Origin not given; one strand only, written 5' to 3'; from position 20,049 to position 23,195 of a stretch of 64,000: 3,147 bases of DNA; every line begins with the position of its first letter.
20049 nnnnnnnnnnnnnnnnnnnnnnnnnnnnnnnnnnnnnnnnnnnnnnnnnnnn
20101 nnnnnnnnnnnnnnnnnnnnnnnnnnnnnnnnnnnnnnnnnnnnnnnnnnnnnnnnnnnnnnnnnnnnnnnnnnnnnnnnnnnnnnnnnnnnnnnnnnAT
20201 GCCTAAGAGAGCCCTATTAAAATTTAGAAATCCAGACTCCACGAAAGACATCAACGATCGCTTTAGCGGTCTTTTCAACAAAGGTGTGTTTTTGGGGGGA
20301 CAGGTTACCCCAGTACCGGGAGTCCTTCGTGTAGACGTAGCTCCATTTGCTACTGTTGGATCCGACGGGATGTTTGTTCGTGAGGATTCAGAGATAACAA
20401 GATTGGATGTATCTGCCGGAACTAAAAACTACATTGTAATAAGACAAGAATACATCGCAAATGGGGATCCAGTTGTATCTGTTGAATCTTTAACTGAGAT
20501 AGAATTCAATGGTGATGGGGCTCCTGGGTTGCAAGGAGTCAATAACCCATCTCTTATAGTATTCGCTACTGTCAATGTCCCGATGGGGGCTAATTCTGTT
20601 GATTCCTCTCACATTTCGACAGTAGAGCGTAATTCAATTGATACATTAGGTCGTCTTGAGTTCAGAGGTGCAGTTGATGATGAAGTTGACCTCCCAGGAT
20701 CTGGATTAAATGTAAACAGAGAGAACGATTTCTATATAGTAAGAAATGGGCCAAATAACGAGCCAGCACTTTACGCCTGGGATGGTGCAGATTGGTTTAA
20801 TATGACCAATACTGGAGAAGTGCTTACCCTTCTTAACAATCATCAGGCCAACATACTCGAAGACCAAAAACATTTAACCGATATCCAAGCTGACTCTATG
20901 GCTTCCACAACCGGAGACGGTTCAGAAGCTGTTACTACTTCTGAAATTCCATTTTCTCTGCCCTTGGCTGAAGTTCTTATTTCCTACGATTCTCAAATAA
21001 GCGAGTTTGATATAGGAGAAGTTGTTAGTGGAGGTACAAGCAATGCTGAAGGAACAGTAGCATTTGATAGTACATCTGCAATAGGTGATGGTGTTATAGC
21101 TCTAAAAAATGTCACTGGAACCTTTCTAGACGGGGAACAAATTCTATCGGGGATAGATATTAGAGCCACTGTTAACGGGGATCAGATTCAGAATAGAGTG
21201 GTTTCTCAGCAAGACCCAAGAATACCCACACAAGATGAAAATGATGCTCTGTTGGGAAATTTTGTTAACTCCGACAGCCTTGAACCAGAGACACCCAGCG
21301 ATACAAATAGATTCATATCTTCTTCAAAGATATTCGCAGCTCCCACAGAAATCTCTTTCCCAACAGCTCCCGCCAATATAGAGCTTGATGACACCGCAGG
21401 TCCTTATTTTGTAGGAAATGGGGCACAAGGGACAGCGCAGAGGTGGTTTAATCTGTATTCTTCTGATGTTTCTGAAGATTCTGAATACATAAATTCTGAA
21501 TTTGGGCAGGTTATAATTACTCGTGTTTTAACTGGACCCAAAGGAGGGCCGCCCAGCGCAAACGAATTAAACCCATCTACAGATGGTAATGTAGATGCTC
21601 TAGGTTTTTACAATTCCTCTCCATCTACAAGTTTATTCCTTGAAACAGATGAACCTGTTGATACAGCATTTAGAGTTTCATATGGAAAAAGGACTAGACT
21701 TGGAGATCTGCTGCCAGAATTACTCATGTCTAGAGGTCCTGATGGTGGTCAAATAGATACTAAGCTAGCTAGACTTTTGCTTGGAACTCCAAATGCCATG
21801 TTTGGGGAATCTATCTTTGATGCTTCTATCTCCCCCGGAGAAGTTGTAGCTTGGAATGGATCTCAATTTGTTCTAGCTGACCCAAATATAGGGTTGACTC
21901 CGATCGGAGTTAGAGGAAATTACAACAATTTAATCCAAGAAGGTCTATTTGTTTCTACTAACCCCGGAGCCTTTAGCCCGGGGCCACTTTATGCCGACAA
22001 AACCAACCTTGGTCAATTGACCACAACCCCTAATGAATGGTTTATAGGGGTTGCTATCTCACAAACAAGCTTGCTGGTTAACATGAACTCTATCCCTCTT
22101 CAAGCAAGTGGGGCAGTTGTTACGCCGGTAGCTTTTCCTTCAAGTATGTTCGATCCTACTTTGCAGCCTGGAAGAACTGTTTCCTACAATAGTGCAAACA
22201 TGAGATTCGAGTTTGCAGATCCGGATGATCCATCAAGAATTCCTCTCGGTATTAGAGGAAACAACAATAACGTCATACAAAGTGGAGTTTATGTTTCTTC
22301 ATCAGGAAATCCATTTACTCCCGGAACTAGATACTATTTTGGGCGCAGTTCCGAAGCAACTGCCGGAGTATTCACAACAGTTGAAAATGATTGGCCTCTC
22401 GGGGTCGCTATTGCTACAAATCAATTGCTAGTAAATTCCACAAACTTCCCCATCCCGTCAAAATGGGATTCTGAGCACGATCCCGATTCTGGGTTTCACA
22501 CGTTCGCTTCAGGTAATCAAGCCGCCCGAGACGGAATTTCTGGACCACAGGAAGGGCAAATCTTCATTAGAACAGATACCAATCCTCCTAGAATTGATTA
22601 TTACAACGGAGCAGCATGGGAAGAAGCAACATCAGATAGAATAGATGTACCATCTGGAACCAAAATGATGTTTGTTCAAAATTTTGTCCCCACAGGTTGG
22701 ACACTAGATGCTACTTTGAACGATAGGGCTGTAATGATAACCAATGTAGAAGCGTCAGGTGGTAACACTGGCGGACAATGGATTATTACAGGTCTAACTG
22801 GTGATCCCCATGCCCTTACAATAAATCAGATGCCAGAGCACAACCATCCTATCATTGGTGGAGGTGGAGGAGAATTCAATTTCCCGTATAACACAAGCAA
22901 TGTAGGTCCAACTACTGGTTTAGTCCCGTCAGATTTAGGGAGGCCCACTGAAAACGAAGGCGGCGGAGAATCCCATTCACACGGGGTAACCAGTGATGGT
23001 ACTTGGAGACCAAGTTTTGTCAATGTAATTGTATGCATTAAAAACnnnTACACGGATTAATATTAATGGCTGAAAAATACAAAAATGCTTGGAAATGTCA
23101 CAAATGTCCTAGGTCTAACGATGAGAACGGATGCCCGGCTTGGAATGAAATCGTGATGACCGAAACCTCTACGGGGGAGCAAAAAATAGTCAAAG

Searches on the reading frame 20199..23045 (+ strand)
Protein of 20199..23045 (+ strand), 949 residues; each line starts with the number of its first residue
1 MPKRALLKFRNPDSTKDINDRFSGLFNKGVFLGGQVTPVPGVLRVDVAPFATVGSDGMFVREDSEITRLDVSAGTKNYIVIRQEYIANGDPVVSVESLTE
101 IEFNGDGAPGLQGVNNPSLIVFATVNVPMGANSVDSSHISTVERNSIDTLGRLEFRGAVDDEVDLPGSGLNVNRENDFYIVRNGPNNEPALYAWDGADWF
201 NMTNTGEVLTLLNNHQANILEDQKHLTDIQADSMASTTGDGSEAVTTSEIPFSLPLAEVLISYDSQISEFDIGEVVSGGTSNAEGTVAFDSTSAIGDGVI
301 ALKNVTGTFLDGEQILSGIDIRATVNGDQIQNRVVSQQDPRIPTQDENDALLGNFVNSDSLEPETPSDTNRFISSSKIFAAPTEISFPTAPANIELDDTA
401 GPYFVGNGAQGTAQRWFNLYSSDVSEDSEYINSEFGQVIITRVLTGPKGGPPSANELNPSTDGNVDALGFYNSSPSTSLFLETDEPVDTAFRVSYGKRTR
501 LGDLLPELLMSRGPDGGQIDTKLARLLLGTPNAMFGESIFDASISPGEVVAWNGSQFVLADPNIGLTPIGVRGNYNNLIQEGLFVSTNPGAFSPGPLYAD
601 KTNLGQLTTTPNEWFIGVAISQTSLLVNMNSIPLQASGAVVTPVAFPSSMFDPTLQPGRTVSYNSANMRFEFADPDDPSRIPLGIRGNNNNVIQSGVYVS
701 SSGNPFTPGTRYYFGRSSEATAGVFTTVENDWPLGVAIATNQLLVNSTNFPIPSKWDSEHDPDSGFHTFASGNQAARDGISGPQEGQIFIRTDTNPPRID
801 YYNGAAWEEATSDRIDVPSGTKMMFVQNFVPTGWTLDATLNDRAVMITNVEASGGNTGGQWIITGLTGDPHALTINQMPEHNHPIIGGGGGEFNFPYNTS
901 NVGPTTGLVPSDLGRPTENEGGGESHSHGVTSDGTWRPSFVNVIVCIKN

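Call 29: search_protein_families(library=phrogs, proteins=[window:20199-23045:+], max_evalue=0.00001)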
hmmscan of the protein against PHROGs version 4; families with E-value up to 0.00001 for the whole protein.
window:20199-23045:+ (949 aa): 1 family
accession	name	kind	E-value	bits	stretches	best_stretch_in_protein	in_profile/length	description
phrog_19162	-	unknown function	3.9e-07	30.2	1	7-144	28-168/419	-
